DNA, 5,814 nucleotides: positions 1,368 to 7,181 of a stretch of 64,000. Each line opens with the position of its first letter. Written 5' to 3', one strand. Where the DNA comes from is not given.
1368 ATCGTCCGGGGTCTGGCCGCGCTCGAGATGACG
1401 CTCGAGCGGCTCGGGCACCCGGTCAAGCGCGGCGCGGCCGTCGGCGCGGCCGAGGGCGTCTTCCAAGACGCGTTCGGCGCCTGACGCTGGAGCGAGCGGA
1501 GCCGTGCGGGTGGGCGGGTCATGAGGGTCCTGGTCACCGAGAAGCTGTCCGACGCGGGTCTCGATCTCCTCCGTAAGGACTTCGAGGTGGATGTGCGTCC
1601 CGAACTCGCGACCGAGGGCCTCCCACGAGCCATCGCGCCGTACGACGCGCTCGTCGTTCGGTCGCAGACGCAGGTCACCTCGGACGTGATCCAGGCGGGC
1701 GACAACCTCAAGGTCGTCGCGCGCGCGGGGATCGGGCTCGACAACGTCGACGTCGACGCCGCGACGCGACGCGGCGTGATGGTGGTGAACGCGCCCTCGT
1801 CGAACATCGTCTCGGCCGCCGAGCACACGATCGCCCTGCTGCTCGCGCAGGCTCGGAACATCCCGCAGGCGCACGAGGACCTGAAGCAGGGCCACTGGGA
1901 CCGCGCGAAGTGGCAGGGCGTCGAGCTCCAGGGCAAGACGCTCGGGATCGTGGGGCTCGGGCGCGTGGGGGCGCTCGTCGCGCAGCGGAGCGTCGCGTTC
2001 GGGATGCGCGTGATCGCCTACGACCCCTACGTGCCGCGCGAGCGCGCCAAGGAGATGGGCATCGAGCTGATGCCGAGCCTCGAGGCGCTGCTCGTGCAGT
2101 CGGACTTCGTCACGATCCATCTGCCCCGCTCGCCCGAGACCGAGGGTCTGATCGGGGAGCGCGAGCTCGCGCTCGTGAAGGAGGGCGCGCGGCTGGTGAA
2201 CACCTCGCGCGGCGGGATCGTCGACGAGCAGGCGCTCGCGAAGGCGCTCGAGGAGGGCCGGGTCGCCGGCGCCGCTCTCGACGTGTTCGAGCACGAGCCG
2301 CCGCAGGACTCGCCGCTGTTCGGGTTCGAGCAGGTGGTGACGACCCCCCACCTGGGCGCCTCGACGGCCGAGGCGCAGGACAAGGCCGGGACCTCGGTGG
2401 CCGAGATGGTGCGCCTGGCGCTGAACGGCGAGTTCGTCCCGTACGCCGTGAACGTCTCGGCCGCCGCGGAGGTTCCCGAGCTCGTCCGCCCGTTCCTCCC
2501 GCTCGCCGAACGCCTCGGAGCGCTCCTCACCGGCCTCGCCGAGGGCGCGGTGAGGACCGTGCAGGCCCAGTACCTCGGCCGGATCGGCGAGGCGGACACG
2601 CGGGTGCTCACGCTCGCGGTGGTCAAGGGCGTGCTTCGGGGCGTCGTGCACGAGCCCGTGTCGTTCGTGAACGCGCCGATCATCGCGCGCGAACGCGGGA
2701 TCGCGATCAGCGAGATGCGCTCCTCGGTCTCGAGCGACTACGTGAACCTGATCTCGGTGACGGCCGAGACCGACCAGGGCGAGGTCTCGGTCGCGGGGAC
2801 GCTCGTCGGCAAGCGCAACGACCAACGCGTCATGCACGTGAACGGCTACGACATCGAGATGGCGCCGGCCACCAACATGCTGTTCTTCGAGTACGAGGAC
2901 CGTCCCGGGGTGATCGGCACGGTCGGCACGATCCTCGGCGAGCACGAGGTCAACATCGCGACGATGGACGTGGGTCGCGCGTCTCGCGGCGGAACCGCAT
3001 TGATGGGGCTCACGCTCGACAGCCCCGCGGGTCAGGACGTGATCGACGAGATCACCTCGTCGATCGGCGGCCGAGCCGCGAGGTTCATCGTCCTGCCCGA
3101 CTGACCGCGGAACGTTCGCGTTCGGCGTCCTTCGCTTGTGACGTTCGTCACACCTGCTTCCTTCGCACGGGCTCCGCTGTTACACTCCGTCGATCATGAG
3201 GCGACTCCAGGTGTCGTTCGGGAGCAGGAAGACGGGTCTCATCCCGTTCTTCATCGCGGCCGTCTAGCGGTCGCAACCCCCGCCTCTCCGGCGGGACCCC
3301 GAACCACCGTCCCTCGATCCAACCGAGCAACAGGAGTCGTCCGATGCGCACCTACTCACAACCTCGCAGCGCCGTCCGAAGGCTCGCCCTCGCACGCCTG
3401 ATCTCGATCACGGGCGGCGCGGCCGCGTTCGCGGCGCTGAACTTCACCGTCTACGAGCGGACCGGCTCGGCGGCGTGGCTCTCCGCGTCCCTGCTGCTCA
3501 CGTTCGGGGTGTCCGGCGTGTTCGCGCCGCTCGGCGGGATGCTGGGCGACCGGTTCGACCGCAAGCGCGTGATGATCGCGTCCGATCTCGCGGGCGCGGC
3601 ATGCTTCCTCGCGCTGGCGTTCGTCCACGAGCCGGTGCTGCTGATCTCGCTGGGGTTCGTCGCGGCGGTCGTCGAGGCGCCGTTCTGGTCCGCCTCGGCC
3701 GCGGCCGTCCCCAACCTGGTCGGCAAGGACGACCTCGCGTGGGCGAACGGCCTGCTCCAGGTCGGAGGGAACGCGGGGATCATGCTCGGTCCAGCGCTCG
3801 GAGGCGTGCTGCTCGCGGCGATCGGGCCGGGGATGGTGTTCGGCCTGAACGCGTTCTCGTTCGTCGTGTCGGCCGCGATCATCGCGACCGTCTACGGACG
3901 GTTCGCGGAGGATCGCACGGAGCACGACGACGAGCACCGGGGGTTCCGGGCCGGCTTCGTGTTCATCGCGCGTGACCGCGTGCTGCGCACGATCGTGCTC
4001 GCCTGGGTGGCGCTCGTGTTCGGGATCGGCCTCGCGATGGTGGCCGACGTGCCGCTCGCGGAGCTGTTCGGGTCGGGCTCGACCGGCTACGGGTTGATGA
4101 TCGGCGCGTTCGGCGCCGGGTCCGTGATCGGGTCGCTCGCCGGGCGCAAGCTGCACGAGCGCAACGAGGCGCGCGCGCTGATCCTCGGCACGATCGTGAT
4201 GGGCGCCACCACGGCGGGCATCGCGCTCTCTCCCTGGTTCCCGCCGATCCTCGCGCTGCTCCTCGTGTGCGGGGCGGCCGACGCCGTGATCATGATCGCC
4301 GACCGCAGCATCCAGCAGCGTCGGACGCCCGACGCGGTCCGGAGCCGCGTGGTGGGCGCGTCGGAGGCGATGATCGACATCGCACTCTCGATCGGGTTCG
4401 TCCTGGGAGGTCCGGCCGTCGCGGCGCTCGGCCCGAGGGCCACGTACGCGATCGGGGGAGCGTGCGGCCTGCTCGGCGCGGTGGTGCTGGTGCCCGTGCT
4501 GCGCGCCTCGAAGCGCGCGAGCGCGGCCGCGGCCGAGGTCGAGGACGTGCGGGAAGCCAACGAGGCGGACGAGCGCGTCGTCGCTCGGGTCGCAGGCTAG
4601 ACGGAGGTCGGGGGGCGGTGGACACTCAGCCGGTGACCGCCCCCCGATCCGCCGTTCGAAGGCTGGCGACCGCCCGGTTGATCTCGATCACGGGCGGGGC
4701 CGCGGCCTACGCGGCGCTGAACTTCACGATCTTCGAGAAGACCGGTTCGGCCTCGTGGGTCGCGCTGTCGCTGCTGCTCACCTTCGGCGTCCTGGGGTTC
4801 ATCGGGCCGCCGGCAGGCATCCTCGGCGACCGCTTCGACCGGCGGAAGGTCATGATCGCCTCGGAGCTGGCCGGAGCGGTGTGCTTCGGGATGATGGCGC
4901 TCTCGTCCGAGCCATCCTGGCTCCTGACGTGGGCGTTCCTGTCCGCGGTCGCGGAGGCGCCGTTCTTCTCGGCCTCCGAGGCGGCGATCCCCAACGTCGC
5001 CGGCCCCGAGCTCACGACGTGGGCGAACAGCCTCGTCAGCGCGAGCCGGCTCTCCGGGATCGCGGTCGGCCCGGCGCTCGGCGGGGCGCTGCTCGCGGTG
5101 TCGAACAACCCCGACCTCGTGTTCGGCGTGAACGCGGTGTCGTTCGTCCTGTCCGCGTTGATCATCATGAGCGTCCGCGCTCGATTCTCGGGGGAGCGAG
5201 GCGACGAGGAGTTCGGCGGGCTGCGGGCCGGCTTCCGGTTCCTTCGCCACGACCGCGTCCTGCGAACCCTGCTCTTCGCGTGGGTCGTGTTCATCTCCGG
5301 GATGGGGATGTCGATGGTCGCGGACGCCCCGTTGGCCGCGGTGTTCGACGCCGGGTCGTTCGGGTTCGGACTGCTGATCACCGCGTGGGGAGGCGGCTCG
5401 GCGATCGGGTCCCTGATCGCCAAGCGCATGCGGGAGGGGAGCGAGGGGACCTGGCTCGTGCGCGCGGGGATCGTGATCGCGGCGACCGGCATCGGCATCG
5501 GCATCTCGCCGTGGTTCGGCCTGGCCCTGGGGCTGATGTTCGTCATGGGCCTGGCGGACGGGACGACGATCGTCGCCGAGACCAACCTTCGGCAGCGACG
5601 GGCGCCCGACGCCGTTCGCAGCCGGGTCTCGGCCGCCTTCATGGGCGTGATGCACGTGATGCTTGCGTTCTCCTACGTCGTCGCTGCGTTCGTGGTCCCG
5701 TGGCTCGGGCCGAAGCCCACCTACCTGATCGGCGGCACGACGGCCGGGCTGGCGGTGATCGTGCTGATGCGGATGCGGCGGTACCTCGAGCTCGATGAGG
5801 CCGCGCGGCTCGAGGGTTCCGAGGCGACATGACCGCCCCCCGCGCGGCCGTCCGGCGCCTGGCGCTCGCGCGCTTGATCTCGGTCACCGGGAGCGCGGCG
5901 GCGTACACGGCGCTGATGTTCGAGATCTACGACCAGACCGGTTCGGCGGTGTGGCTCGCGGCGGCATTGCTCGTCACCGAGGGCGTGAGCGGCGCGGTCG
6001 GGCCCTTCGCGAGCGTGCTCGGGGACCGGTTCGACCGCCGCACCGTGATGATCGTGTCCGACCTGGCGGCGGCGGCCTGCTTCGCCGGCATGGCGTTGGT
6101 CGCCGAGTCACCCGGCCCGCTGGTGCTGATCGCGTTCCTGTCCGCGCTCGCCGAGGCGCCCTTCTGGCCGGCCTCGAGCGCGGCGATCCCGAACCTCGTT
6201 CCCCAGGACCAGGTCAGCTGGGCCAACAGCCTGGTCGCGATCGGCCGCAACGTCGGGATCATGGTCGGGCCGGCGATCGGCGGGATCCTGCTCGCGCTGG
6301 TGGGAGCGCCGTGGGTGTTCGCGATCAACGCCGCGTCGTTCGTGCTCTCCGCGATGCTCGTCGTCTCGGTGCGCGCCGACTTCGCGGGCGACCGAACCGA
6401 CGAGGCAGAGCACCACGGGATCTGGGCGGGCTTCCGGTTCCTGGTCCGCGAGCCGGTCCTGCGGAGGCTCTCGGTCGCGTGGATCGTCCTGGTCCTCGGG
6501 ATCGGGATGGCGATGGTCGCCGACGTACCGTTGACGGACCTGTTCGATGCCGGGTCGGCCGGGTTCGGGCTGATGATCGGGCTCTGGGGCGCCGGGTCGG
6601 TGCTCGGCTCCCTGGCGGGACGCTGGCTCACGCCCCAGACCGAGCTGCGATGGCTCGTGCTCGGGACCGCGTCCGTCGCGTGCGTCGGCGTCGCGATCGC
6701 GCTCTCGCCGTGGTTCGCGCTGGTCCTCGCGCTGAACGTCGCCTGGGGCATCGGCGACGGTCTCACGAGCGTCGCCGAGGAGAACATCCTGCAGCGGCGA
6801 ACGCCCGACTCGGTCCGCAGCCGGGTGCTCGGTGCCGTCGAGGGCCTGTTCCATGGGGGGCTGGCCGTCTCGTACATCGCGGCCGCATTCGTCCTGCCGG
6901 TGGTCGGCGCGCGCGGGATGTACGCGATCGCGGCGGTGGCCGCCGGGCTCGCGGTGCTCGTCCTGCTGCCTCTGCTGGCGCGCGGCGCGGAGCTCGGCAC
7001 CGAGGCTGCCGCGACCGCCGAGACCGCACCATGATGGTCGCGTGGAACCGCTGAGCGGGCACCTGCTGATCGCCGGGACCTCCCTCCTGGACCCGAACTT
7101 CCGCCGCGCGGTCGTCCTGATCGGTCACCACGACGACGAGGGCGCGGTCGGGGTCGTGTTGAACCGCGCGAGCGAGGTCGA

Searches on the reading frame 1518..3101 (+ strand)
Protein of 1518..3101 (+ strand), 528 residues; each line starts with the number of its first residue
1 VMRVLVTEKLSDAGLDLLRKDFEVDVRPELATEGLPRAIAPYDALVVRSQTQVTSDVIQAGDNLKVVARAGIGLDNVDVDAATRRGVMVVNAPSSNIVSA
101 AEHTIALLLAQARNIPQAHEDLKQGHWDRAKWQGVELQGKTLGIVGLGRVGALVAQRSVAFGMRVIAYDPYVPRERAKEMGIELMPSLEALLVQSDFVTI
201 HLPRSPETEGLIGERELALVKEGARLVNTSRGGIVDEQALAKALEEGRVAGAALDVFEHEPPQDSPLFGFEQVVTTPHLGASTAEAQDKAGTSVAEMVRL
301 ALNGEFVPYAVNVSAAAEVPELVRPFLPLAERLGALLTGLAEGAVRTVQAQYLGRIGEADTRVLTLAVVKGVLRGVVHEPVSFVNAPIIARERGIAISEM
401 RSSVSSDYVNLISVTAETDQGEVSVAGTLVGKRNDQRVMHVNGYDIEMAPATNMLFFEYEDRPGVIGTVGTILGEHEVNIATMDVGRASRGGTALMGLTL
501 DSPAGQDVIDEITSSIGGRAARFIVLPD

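Call 8: search_protein_families(library=pfam, proteins=[window:1518-3101:+], max_evalue=0.001)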
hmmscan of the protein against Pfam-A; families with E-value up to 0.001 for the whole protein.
window:1518-3101:+ (528 aa): 5 families
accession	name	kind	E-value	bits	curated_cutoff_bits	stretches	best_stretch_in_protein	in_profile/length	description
PF02826.25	2-Hacid_dh_C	-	3.7e-63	212.5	25.1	1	105-280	1-178/178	D-isomer specific 2-hydroxyacid dehydrogenase, NAD binding domain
PF00389.36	2-Hacid_dh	-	3.5e-35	121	24.6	1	4-312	1-134/134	D-isomer specific 2-hydroxyacid dehydrogenase, catalytic domain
PF19304.4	PGDH_inter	-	4.5e-29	101.4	27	1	323-440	2-117/119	D-3-phosphoglycerate dehydrogenase intervening domain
PF01842.31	ACT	-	4.8e-09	36.3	27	1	454-512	2-61/66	ACT domain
PF03446.21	NAD_binding_2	-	7.3e-06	26.5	21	1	142-247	2-110/161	NAD binding domain of 6-phosphogluconate dehydrogenase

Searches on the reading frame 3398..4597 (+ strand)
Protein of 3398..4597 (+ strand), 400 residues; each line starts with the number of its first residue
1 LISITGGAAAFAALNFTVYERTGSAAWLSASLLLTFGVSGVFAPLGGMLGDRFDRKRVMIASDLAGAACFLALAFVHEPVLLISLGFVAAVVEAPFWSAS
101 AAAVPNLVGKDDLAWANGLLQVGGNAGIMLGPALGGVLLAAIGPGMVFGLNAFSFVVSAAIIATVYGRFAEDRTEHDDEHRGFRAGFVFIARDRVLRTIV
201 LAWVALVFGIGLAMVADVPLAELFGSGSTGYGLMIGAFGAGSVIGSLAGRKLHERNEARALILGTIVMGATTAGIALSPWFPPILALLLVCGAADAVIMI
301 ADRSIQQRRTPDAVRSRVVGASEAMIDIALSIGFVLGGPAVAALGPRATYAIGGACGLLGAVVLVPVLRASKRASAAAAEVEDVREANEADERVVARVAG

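Call 8: search_protein_families(library=pfam, proteins=[window:3398-4597:+], max_evalue=0.001)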
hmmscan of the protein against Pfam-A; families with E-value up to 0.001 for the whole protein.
window:3398-4597:+ (400 aa): 2 families
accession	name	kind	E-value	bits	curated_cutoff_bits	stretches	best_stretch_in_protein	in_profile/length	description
PF07690.21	MFS_1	-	5.3e-38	131.2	33.4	2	12-253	17-262/347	Major Facilitator Superfamily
PF05977.19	MFS_3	-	5e-34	118.1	27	1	43-318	62-344/524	Transmembrane secretion effector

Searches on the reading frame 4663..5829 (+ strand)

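Call 8: search_protein_families(library=pfam, proteins=[window:4663-5829:+], max_evalue=0.001)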
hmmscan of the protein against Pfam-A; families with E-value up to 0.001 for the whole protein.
window:4663-5829:+ (389 aa): 2 families
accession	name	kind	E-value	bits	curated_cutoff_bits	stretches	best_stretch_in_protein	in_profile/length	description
PF07690.21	MFS_1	-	2e-27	96.5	33.4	2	3-252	3-257/347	Major Facilitator Superfamily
PF05977.19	MFS_3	-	5.7e-18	65.1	27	1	5-367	19-389/524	Transmembrane secretion effector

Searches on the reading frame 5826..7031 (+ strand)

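Call 8: search_protein_families(library=pfam, proteins=[window:5826-7031:+], max_evalue=0.001)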
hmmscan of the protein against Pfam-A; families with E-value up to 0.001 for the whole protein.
window:5826-7031:+ (402 aa): 3 families
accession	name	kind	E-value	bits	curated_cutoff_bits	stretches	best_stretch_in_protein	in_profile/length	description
PF07690.21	MFS_1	-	4.3e-35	121.7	33.4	2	13-267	2-260/347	Major Facilitator Superfamily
PF05977.19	MFS_3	-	2.5e-24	86.1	27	1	62-380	65-390/524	Transmembrane secretion effector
PF12832.13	MFS_1_like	-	0.00051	19.6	25.2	1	49-166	252-372/373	MFS_1 like family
